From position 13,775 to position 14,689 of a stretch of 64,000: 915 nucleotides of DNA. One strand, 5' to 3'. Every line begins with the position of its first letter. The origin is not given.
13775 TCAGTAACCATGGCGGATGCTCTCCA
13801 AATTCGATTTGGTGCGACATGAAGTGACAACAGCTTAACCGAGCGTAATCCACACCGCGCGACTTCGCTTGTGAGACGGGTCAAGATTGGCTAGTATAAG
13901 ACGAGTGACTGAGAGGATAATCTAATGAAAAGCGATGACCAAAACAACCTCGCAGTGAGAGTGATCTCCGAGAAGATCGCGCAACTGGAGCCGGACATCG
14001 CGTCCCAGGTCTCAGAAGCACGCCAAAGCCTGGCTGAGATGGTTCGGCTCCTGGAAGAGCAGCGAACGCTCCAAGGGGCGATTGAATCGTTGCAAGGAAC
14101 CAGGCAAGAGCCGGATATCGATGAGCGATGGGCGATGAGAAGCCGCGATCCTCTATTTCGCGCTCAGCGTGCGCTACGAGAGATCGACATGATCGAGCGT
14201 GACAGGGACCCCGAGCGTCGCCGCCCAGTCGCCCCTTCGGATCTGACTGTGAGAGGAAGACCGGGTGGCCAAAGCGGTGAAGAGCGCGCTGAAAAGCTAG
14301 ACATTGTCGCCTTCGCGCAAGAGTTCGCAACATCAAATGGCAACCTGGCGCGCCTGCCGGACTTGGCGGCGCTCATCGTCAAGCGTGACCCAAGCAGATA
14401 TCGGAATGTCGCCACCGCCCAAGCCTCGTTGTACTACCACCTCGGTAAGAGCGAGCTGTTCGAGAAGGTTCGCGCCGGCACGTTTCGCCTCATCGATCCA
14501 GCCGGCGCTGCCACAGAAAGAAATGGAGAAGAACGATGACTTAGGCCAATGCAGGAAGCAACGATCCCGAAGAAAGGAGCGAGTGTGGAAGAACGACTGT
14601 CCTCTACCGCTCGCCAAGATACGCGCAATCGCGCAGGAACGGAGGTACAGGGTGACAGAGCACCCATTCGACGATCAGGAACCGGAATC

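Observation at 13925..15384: Low-GC three-gene island of hypothetical proteins with Mrr_N-like winged helices, translationally coupled, closed by a perfect terminator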

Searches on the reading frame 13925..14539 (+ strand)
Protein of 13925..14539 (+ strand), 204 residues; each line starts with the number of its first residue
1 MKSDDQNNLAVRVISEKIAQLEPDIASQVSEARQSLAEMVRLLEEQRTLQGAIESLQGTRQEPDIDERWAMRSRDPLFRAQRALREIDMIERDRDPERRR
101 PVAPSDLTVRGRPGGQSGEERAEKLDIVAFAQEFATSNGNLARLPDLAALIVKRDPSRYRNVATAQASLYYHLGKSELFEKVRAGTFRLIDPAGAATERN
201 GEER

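Call 6: search_protein_families(library=pfam, proteins=[window:13925-14539:+], max_evalue=0.1)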
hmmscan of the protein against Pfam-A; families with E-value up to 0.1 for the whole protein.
window:13925-14539:+ (204 aa): 0 families

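Call 7: search_protein_families(library=padloc, proteins=[window:13925-14539:+], max_evalue=0.1)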
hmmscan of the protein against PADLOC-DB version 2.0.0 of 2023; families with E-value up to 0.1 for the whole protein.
window:13925-14539:+ (204 aa): 1 family
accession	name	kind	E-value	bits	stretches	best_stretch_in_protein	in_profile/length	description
PDLC00001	DruA1|DruA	-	0.0073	12.8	1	43-84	332-373/675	DUF4338 domain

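Call 8: search_protein_families(library=phrogs, proteins=[window:13925-14539:+], max_evalue=0.1)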
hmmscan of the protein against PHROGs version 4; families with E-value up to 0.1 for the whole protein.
window:13925-14539:+ (204 aa): 0 families

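Call 13: search_protein_families(library=ncbifam, proteins=[window:13925-14539:+], max_evalue=0.1)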
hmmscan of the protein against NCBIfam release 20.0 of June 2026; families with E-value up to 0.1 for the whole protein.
window:13925-14539:+ (204 aa): 1 family
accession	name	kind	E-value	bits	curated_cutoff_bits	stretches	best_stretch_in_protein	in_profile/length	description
NF009641.0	PRK13169.1-2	equivalog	0.04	14.4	128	0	14-61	6-53/115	DNA replication initiation control protein YabA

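Call 14: find_homologous_proteins(query=window:13925-14539:+)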
Query window:13925-14539:+ (204 aa): 5 proteins with E <= 0.001 among 1066 candidates.
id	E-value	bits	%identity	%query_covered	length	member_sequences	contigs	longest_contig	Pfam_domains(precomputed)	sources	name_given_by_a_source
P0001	3.0e-123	427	100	100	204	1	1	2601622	-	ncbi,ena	-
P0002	3.5e-40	156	45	99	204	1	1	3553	-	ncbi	-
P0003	4.7e-36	142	43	100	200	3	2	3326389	-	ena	-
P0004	2.9e-35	140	48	88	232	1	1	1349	-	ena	-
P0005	1.1e-33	135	47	92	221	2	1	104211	-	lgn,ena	-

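Call 16: find_encoding_contigs(protein=P0002, flank=10000)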
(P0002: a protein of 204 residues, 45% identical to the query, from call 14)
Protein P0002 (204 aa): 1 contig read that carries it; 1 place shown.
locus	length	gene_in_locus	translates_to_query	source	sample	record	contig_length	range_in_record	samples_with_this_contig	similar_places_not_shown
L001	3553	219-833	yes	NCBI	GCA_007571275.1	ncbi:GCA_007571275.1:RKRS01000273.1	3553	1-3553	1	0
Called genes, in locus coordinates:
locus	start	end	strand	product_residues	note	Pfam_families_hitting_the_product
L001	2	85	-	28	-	?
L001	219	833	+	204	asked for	-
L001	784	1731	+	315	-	PF14338:Mrr_N (weak)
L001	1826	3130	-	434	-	PF00108:Thiolase_N, PF02803:Thiolase_C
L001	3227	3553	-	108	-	?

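Call 17: find_encoding_contigs(protein=P0003, flank=10000)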
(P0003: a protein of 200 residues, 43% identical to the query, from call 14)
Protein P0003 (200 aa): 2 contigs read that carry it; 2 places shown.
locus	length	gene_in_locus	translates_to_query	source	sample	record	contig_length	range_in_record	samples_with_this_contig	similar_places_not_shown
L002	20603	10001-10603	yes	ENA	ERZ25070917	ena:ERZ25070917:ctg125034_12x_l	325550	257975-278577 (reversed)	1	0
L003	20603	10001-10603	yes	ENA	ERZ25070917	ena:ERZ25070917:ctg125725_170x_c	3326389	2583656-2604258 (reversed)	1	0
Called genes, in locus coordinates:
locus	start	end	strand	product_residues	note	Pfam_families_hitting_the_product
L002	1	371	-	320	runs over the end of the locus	PF19300:BPD_transp_1_N, PF00528:BPD_transp_1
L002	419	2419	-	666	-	PF00496:SBP_bac_5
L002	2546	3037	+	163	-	PF04073:tRNA_edit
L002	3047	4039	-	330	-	PF02558:ApbA, PF08546:ApbA_C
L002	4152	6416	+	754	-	PF01804:Penicil_amidase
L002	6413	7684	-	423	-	PF00202:Aminotran_3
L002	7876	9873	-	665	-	PF02727:Cu_amine_oxidN2 (weak), PF21994:AGAO-like_N2, PF02728:Cu_amine_oxidN3, PF01179:Cu_amine_oxid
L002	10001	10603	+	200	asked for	-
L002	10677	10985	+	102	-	-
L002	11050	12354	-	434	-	PF00108:Thiolase_N, PF02803:Thiolase_C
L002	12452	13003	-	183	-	PF05685:Uma2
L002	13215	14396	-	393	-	PF04909:Amidohydro_2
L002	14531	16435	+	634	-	PF06609:TRI12, PF00083:Sugar_tr, PF07690:MFS_1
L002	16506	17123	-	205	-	-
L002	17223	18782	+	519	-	PF01039:Carboxyl_trans, PF03255:ACCA (weak)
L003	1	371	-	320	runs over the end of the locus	PF19300:BPD_transp_1_N, PF00528:BPD_transp_1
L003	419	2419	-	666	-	PF00496:SBP_bac_5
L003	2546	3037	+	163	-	PF04073:tRNA_edit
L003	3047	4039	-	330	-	PF02558:ApbA, PF08546:ApbA_C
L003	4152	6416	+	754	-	PF01804:Penicil_amidase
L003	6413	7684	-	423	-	PF00202:Aminotran_3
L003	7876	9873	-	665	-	PF02727:Cu_amine_oxidN2 (weak), PF21994:AGAO-like_N2, PF02728:Cu_amine_oxidN3, PF01179:Cu_amine_oxid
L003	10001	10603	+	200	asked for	-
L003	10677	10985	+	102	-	-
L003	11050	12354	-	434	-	PF00108:Thiolase_N, PF02803:Thiolase_C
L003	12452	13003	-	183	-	PF05685:Uma2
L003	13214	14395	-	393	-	PF04909:Amidohydro_2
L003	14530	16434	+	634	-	PF06609:TRI12, PF00083:Sugar_tr, PF07690:MFS_1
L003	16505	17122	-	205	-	-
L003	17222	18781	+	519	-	PF01039:Carboxyl_trans, PF03255:ACCA (weak)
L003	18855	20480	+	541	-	PF00070:Pyr_redox (faint), PF00743:FMO-like, PF01266:DAO (faint), PF07992:Pyr_redox_2, PF13450:NAD_binding_8, PF13738:Pyr_redox_3, PF13434:Lys_Orn_oxgnase (faint)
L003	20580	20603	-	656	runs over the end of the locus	PF03372:Exo_endo_phos, PF23226:Exo_endo_phos_PGAP2IP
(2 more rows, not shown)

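Call 18: find_encoding_contigs(protein=P0005, flank=10000)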
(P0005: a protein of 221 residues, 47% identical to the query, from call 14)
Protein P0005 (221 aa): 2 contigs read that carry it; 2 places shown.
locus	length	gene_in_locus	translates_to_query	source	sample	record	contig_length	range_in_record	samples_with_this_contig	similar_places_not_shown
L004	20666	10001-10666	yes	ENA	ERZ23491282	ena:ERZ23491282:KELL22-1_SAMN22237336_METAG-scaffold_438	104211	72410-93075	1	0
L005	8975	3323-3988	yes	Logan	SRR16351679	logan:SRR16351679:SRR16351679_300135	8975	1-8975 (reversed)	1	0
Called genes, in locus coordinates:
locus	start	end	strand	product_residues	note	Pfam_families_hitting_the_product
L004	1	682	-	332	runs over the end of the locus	PF02558:ApbA, PF08546:ApbA_C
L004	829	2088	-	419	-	PF13407:Peripla_BP_4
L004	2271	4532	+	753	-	PF01804:Penicil_amidase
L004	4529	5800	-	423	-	PF00202:Aminotran_3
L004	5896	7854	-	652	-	PF21994:AGAO-like_N2 (weak), PF02728:Cu_amine_oxidN3, PF01179:Cu_amine_oxid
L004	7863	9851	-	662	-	PF02727:Cu_amine_oxidN2, PF21994:AGAO-like_N2, PF01179:Cu_amine_oxid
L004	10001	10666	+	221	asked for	-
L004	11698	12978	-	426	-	PF13407:Peripla_BP_4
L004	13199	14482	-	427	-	PF13407:Peripla_BP_4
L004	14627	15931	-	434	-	PF00108:Thiolase_N, PF02803:Thiolase_C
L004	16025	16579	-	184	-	PF05685:Uma2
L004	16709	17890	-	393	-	PF04909:Amidohydro_2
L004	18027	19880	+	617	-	PF06609:TRI12, PF07690:MFS_1, PF00083:Sugar_tr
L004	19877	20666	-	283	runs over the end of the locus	-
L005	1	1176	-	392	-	?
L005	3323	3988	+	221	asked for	-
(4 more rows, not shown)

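Call 19: find_encoding_contigs(protein=P0004, flank=10000)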
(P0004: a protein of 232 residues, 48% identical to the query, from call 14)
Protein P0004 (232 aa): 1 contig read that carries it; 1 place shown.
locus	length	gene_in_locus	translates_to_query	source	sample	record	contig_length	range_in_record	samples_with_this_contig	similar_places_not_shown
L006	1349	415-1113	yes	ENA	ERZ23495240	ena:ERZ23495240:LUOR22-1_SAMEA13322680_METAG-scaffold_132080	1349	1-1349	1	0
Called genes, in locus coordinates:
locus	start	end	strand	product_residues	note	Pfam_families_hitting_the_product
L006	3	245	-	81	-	?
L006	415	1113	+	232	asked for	-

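Call 20: find_encoding_contigs(protein=P0001, flank=10000)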
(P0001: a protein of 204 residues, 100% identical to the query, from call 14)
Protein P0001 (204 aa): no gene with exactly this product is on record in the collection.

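Call 27: search_solved_structures(query=A1, max_evalue=10, show_alignments=3)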
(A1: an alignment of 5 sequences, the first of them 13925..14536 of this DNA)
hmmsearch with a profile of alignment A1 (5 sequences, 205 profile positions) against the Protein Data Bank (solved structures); distinct sequences matched with E-value up to 10: 3.
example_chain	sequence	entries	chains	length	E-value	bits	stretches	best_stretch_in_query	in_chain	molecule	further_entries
6zrk_D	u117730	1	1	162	0.72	12.8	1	14-51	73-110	Hemagglutinin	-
6v46_B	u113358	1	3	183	0.82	12.6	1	14-51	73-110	Hemagglutinin HA2 chain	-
1i1g_A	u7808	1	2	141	0.86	12.5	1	4-53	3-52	TRANSCRIPTIONAL REGULATOR LRPA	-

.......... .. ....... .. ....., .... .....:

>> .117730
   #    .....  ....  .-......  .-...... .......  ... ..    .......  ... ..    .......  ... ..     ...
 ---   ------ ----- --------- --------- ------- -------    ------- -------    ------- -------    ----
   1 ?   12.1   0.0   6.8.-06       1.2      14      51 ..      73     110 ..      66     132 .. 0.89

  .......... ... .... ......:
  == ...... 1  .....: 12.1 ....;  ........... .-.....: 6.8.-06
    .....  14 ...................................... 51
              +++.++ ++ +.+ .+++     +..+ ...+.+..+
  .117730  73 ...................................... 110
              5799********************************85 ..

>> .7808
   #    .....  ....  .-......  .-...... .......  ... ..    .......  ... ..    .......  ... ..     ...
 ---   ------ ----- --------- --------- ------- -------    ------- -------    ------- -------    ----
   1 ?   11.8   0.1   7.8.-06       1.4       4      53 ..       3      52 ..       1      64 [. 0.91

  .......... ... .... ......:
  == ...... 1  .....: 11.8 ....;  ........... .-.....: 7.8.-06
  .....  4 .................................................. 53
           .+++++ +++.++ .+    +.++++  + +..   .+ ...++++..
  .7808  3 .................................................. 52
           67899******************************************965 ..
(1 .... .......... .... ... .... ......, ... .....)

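Call 29: find_related_loci(query=A1, collection=metagenome_contigs, flank=10000)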
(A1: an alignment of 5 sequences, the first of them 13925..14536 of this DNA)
Query A1 (204 aa) in metagenome_contigs; peptide patterns used: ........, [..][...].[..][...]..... (x = any residue, [..] = any of these).
510 stretches matched a pattern, but none encodes a relative of the query by tblastn (E <= 1e-3).
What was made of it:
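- Tried and rejected: Metagenome pattern scan with the P1 alignment: no confirmed hit (call 29).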

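Call 33: search_protein_families(library=pfam, proteins=[L004:10952-11584:+], max_evalue=0.01)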
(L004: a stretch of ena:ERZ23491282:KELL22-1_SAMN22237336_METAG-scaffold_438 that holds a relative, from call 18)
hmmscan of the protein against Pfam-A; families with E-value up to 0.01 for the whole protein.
L004:10952-11584:+ (210 aa): 0 families

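Call 34: predict_structure(alignment_id=A1)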
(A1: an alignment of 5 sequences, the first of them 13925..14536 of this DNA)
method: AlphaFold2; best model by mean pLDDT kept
length: 204 residues; sequences in the alignment: 5
mean_pLDDT: 75.5   pTM: 0.38
mean pLDDT of the five models: 75.5, 75.4, 75.4, 75.0, 73.7
residues with pLDDT >= 90: 43; 70-90: 98; 50-70: 26; < 50: 37
segments of 3 or more residues with pLDDT < 50: 98-123, 194-204
pLDDT, mean of each block of 10 residues (from residue 1): 79 90 90 93 92 83 60 79 89 60 38 36 68 86 90 82 88 88 87 49 31
secondary structure, 60 per line:
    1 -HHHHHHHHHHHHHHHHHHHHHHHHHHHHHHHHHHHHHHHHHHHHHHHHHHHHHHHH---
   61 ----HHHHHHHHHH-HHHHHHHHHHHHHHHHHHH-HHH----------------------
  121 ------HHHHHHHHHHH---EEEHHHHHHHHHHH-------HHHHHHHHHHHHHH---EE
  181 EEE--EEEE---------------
elements in order: H2-57 H65-74 H76-94 H127-137 E141-143 H144-154 H162-175 E179-183 E186-189
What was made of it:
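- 13925..14539 (+): P1, 204 aa. Long N-terminal helix (2-57) plus a helical hairpin (65-94), a disordered Arg-rich linker (98-123), a C-terminal winged helix (127-189) and a short acidic tail. AF2 pLDDT 75.5 (call 34).
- Checked: The P1 N-terminus is a long helix (AF2 helix 2-57, call 34).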

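Call 35: search_protein_representatives(alignment_id=A1)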
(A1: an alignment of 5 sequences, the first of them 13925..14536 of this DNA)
Query: 5 sequences, 205 profile positions. Proteins with E-value up to 0.001 (for the whole library): 25; up to 1e-10: 15; up to 1e-30: 6. The best 25 are listed.
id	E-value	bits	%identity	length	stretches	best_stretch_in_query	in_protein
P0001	1.2e-92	325.6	-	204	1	1-203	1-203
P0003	1.7e-86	305.5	-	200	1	1-203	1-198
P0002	2.0e-85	302.0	-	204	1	1-204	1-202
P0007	2.1e-69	249.7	-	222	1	3-201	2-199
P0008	2.1e-38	148.5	-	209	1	3-196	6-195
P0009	1.6e-31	126.0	-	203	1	4-193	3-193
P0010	9.8e-19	84.2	-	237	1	3-192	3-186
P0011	1.4e-18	83.8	-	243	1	1-192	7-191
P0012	1.5e-18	83.6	-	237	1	1-191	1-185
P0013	3.7e-16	75.8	-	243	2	1-92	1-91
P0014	4.2e-14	69.1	-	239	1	1-191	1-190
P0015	5.8e-13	65.4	-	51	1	152-200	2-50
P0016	4.2e-12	62.6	-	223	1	5-195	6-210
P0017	9.2e-12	61.5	-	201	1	4-192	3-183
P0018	1.6e-11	60.7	-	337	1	4-194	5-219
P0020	1.3e-09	54.5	-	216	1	4-195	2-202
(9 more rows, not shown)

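Call 39: find_encoding_contigs(protein=P0008, flank=8000, max_places=3)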
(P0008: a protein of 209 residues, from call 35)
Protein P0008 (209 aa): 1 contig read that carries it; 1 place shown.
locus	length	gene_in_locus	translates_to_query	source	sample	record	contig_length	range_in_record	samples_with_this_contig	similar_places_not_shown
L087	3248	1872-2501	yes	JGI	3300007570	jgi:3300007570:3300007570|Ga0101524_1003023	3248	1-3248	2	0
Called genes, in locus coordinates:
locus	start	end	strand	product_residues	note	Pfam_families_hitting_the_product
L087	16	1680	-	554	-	PF02727:Cu_amine_oxidN2, PF21994:AGAO-like_N2, PF01179:Cu_amine_oxid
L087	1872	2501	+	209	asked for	-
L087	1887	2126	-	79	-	-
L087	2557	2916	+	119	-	-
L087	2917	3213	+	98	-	-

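Call 40: find_encoding_contigs(protein=P0010, flank=8000, max_places=3)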
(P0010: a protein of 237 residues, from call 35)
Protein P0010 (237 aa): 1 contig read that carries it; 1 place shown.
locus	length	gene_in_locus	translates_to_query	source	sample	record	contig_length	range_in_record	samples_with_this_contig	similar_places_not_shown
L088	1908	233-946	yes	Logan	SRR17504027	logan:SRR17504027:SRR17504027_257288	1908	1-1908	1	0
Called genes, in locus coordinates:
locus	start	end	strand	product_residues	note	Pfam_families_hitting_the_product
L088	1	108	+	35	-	?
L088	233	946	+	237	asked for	-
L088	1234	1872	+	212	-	-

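Call 41: fold_search(model_id=the predicted structure, library=pdb)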
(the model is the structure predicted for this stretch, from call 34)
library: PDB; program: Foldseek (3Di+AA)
matches with E <= 10: 346; with E <= 0.001: 0
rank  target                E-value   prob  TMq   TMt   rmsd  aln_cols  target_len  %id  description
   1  8x6g_E                5.0e-02  1.00  0.28  0.61   2.9        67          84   15  Cryo-EM structure of Staphylococcus aureus sigB-dependent RNAP-promoter open complex (released 2024-06-05)
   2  6lbm_C                6.9e-02  0.97  0.26  0.50   7.5        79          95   24  Crystal Structure of FOXC2-DBD bound to a palindromic DNA sequence (released 2021-02-10)
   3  5ocn_E                7.8e-02  0.97  0.25  0.55   3.3        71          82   18  Crystal structure of the forkhead domain of human FOXN1 (released 2017-08-02)
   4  8vfy_O                8.8e-02  0.96  0.26  0.47   7.3        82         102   20  Cryo-EM structure of FoxA1 in complex with ALBN1 nucleosome (class 1) (released 2024-08-07)
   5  8bzm_A                1.0e-01  0.93  0.25  0.48   4.6        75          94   21  FOXK1-ELF1-heterodimer bound to DNA (released 2023-12-27)
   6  6nce_A                1.1e-01  0.98  0.28  0.57   3.4        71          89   17  Crystal structure of the human FOXN3 DNA binding domain in complex with a forkhead DNA sequence (released 2019-02-27)
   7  3tdu_D                1.1e-01  0.96  0.28  0.61   4.0        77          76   18  N-terminal acetylation acts as an avidity enhancer within an interconnected multiprotein complex: Structure of a human (released 2011-10-12)
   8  6ncm_A                1.1e-01  0.94  0.26  0.51   3.5        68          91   20  Crystal structure of the human FOXN3 DNA binding domain in complex with a forkhead-like (FHL) DNA sequence (released 2019-02-27)
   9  7cby_C                1.2e-01  0.95  0.29  0.52   4.8        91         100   19  Structure of FOXG1 DNA binding domain bound to DBE2 DNA site (released 2020-10-28)
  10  1e17_MODEL_1_A        1.2e-01  0.90  0.29  0.55   4.1        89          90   15  Solution structure of the DNA binding domain of the human Forkhead transcription factor AFX (FOXO4) (released 2000-08-18)
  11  5x07_F                1.3e-01  0.97  0.29  0.61   4.1        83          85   18  Crystal structure of FOXA2 DNA binding domain bound to a full consensus DNA site (released 2017-08-16)
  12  9d2l_N                1.3e-01  0.96  0.27  0.57   3.3        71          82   11  FoxP3 multimers bridge four T2G repeat DNAs (released 2025-10-29)
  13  7vox_B                1.4e-01  0.98  0.29  0.61   2.9        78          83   15  The crystal structure of human forkhead box protein A in complex with DNA 2 (released 2022-08-17)
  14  6el8_D                1.4e-01  0.89  0.26  0.51   5.0        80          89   15  Crystal structure of the Forkhead domain of human FOXN1 in complex with DNA (released 2017-11-15)
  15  7vox_A                1.5e-01  0.98  0.29  0.60   3.1        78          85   17  The crystal structure of human forkhead box protein A in complex with DNA 2 (released 2022-08-17)
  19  5zuz_MODEL_1_A        1.6e-01  0.80  0.28  0.46   7.1        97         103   18  Solution Structure of the DNA-Binding Domain of Rok (released 2018-10-17)
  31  2krc_MODEL_1_A        2.1e-01  0.93  0.28  0.51   6.1        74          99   18  Solution structure of the N-terminal domain of Bacillus subtilis delta subunit of RNA polymerase (released 2010-04-07)
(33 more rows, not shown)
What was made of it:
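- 13925..14539 (+): Foldseek best hits are RNAP delta HARE-HTH 8x6g_E (E=0.05) and forkhead domains (call 41).
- On HARE-HTH domain (Pfam PF05066), for the P1 C-terminus: Foldseek gives 8x6g_E at E=0.05, TM 0.61 on the target (call 41).
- Closest known: HARE-HTH domain proteins. Same: The top Foldseek hit for P1's winged helix is the S. aureus delta subunit, and 2krc is also listed (call 41).
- The Rok DNA-binding domain appears among the Foldseek hits (5zuz, call 41).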

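Call 43: search_protein_families(library=pfam, proteins=[L004:10952-11584:+, L088:1234-1872:+, L087:2557-2916:+, L087:2917-3213:+, L001:784-1731:+, L003:10677-10985:+], max_evalue=10)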
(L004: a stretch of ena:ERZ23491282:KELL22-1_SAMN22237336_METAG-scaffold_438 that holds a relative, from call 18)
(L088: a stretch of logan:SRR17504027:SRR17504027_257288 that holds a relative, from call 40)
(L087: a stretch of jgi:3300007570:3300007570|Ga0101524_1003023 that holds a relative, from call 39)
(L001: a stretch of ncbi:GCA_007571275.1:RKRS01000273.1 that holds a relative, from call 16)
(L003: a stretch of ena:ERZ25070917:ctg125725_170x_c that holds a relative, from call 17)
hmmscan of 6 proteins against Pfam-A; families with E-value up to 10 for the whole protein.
L004:10952-11584:+ (210 aa): 0 families

L088:1234-1872:+ (212 aa): 0 families

L087:2557-2916:+ (119 aa): 3 families
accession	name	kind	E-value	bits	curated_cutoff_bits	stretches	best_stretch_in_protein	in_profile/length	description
PF09755.14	DUF2046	-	0.03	13.9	24.7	1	17-67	237-287/305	Uncharacterized conserved protein H4 (DUF2046)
PF20989.3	Sarcoglycan_2_C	-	0.075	13.5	24.1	1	56-109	26-79/125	Sarcoglycan alpha/epsilon second domain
PF20929.2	PDCD10_N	-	0.22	11.6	19.8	1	57-80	17-40/60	Programmed cell death protein 10, dimerisation domain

L087:2917-3213:+ (98 aa): 1 family
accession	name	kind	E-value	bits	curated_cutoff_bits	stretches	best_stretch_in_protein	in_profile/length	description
PF14338.12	Mrr_N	-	0.016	15.8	29.5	1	35-97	16-77/87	Mrr N-terminal domain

L001:784-1731:+ (315 aa): 1 family
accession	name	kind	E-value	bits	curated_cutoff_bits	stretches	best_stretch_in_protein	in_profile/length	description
PF14338.12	Mrr_N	-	1.4e-07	32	29.5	1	213-298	1-84/87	Mrr N-terminal domain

L003:10677-10985:+ (102 aa): 2 families
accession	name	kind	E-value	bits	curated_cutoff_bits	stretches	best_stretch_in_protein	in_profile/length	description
PF14338.12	Mrr_N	-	0.0005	20.6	29.5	1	10-87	8-83/87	Mrr N-terminal domain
PF03364.25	Polyketide_cyc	-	0.17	12.6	23.4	1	48-94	34-95/126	Polyketide cyclase / dehydrase and lipid transport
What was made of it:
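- On Mrr_N domain (Pfam PF14338), for P3: L003 scores 20.6 and L087 15.8 (call 43).
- On YjhX/TopAI-type toxin-antitoxin: Other P3 members have no hit at E<=10 (call 43).
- Checked: The L001 orthologue scores 32.0 bits (call 43).
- No other P3 family member hits YjhX even at E<=10 (call 43).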
